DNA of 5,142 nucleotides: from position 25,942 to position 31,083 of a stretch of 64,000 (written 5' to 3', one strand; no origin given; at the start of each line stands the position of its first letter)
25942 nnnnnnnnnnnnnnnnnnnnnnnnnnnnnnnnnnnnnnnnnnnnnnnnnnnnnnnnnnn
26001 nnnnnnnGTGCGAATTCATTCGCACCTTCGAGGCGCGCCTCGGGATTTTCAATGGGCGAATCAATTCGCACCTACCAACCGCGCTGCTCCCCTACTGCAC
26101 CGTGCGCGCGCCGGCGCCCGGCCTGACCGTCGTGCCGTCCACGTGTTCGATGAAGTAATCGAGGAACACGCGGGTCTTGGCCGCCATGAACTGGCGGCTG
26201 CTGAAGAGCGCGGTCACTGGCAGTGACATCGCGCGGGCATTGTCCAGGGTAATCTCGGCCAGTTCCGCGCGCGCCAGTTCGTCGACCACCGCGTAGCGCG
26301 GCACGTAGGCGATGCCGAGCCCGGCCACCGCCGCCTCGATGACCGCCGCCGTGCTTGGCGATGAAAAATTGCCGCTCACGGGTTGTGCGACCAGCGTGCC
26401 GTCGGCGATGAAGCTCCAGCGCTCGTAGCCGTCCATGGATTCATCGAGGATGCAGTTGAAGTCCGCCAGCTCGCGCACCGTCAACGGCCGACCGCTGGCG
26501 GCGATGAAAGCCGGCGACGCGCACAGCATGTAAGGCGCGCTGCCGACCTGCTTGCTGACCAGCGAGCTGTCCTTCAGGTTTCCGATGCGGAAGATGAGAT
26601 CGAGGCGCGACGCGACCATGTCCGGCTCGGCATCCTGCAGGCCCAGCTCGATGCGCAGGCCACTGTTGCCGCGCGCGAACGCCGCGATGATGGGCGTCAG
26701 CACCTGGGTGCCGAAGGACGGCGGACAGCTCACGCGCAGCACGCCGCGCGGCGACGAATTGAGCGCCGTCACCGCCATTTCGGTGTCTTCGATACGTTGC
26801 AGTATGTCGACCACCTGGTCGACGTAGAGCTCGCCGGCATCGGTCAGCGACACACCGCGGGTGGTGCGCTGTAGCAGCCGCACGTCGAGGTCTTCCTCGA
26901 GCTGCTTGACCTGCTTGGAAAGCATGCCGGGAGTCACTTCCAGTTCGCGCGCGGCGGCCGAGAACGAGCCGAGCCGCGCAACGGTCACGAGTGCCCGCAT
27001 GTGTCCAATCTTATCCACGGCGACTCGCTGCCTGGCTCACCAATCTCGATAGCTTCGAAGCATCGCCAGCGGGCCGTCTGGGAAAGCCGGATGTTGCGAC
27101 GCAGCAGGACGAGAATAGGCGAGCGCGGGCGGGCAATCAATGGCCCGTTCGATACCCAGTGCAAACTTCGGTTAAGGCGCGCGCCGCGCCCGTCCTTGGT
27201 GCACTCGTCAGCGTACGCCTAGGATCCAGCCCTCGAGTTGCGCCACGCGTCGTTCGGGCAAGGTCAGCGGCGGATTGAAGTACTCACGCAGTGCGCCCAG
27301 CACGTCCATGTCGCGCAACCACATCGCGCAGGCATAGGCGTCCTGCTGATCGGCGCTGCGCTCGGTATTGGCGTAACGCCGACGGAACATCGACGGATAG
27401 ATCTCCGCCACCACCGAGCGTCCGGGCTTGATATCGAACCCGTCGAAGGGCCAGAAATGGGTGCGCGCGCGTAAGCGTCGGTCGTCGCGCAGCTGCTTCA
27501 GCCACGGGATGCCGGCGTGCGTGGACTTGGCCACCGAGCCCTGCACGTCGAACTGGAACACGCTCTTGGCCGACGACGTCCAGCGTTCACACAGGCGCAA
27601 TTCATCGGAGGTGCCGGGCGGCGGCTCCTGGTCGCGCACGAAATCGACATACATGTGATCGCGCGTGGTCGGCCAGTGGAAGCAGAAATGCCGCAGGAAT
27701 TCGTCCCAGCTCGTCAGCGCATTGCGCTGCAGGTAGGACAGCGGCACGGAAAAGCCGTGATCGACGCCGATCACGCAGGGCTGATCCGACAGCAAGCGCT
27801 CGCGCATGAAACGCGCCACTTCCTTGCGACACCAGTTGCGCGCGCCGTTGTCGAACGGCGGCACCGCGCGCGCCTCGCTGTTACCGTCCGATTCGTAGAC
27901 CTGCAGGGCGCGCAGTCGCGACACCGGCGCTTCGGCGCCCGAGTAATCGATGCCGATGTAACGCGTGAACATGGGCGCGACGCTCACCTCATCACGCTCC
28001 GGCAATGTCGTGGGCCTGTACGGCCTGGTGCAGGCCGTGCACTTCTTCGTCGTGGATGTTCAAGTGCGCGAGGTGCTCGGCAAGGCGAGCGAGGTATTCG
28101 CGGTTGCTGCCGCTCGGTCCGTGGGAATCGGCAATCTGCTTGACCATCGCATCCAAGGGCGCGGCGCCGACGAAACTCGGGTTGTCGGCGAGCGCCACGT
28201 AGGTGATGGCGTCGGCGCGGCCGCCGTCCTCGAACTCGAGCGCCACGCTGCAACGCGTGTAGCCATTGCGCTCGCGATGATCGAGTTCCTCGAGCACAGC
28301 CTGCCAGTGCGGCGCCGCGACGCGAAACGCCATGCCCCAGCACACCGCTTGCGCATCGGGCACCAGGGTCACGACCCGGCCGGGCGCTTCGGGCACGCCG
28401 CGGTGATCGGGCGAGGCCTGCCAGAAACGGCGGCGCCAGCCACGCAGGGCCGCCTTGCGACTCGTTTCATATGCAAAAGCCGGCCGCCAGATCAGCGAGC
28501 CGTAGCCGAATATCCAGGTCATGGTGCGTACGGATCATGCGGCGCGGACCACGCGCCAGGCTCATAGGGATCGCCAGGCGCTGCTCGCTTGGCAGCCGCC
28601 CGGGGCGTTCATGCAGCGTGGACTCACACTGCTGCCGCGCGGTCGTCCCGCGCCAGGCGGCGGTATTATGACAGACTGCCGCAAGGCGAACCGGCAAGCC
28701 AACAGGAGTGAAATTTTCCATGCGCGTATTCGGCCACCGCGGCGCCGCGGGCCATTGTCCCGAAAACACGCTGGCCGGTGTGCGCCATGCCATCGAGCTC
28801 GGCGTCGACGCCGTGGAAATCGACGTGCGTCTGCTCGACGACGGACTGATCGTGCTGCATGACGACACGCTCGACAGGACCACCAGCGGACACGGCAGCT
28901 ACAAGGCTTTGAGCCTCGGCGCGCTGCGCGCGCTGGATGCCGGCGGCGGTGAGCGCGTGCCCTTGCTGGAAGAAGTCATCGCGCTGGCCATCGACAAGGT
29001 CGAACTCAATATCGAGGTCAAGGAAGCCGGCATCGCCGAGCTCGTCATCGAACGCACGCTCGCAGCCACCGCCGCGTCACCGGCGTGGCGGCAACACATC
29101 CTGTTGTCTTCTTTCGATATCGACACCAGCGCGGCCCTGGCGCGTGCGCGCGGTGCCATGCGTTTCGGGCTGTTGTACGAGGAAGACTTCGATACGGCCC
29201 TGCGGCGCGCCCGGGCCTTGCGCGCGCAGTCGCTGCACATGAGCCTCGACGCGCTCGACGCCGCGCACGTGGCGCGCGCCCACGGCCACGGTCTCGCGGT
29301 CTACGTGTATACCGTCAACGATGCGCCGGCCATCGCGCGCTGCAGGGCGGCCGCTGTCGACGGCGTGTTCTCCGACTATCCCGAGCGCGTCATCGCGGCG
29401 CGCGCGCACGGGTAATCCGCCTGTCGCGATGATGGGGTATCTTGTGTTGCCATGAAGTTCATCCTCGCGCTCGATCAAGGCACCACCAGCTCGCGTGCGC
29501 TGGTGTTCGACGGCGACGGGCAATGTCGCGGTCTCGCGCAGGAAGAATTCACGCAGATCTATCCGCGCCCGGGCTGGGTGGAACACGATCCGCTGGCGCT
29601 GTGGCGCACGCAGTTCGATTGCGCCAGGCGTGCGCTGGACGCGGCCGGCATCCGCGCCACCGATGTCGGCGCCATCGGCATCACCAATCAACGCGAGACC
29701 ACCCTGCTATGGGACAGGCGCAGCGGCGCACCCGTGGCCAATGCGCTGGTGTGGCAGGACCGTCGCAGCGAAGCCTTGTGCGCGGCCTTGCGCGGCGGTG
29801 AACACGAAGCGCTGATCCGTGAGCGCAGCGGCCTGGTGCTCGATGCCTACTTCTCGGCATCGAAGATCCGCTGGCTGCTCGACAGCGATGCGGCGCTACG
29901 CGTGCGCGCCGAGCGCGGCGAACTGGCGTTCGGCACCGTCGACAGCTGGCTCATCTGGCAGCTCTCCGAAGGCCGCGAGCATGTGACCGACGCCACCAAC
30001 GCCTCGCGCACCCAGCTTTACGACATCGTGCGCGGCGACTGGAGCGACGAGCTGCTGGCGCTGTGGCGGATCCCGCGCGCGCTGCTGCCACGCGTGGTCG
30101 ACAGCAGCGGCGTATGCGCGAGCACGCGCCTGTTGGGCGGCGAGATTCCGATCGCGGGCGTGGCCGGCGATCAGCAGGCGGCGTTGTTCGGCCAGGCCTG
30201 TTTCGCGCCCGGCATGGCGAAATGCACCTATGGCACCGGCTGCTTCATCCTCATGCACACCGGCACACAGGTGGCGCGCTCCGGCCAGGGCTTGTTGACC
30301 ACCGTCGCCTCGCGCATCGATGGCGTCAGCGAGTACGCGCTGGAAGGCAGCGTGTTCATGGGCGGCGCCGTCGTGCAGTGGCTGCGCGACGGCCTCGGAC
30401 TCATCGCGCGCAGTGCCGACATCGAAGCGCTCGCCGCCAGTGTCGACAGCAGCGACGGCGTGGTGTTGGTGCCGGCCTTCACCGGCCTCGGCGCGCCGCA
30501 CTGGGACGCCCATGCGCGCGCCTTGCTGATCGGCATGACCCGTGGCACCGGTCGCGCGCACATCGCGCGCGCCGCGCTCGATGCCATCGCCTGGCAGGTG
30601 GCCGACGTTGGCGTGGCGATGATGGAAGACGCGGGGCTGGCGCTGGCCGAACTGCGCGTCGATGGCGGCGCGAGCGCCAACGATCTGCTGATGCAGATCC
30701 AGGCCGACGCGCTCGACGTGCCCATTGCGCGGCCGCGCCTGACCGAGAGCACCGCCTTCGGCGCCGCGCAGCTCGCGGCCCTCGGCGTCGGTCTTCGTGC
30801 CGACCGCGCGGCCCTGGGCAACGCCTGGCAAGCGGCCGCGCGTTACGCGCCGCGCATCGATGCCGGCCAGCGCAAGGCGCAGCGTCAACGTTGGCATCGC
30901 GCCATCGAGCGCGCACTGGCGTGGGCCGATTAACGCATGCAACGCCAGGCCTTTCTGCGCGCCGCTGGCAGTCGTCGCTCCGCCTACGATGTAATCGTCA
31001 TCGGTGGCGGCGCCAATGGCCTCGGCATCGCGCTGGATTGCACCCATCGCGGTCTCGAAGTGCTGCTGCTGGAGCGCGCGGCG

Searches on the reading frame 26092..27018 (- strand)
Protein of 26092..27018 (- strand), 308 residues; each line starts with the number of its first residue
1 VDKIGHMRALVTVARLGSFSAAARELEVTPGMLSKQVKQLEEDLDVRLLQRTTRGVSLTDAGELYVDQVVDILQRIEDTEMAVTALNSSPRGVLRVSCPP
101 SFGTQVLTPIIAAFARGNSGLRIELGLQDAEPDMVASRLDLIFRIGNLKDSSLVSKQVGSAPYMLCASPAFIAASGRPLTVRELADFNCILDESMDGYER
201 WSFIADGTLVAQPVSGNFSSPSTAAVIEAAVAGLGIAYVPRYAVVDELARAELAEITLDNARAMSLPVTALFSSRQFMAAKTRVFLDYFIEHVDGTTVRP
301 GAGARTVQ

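Call 75: search_protein_families(library=pfam, proteins=[window:26092-27018:-], max_evalue=0.00001)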
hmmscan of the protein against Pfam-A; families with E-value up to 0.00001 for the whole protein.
window:26092-27018:- (308 aa): 2 families
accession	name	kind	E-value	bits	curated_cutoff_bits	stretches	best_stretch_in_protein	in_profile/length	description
PF03466.25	LysR_substrate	-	4.7e-38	131.1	28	1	89-292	3-207/209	LysR substrate binding domain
PF00126.33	HTH_1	-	4.3e-23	81.5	26.6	1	5-63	2-60/60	Bacterial regulatory helix-turn-helix protein, lysR family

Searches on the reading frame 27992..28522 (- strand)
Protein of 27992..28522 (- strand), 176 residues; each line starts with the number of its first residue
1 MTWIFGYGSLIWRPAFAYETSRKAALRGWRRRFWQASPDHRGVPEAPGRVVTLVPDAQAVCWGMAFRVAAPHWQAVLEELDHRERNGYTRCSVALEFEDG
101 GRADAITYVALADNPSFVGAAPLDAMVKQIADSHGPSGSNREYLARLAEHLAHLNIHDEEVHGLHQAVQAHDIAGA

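Call 75: search_protein_families(library=pfam, proteins=[window:27992-28522:-], max_evalue=0.00001)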
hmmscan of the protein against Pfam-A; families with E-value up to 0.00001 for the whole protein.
window:27992-28522:- (176 aa): 1 family
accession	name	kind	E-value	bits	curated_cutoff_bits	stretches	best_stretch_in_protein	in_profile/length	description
PF04752.17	ChaC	-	1.2e-58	198.5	21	1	3-170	2-175/176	ChaC-like protein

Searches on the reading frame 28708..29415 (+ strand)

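Call 75: search_protein_families(library=pfam, proteins=[window:28708-29415:+], max_evalue=0.00001)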
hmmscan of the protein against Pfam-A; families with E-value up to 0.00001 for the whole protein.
window:28708-29415:+ (235 aa): 1 family
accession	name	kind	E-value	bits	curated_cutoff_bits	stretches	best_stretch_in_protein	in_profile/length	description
PF03009.23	GDPD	-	2.8e-40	139.4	23.6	1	10-226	1-243/244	Glycerophosphoryl diester phosphodiesterase family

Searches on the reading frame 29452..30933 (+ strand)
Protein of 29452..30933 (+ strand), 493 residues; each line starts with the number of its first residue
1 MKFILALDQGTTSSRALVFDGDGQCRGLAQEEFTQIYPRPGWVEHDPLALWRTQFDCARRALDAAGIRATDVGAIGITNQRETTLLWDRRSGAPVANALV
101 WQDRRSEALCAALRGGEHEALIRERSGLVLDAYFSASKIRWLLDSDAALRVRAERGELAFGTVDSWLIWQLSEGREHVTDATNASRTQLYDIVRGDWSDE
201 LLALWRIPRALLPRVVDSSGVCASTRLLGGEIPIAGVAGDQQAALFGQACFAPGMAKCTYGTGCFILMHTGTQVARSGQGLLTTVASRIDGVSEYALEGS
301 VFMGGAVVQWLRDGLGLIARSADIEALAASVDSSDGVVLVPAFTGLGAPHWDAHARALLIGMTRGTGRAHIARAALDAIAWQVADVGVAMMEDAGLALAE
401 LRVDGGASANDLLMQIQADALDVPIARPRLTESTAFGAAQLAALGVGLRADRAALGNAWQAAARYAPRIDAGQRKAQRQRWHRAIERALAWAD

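Call 75: search_protein_families(library=pfam, proteins=[window:29452-30933:+], max_evalue=0.00001)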
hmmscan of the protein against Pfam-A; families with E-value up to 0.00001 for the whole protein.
window:29452-30933:+ (493 aa): 2 families
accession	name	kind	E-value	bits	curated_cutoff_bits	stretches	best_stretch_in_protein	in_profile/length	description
PF00370.27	FGGY_N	-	2.5e-64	217.6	28.8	1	4-247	2-245/245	FGGY family of carbohydrate kinases, N-terminal domain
PF02782.22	FGGY_C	-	9e-40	137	27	1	256-444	1-196/198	FGGY family of carbohydrate kinases, C-terminal domain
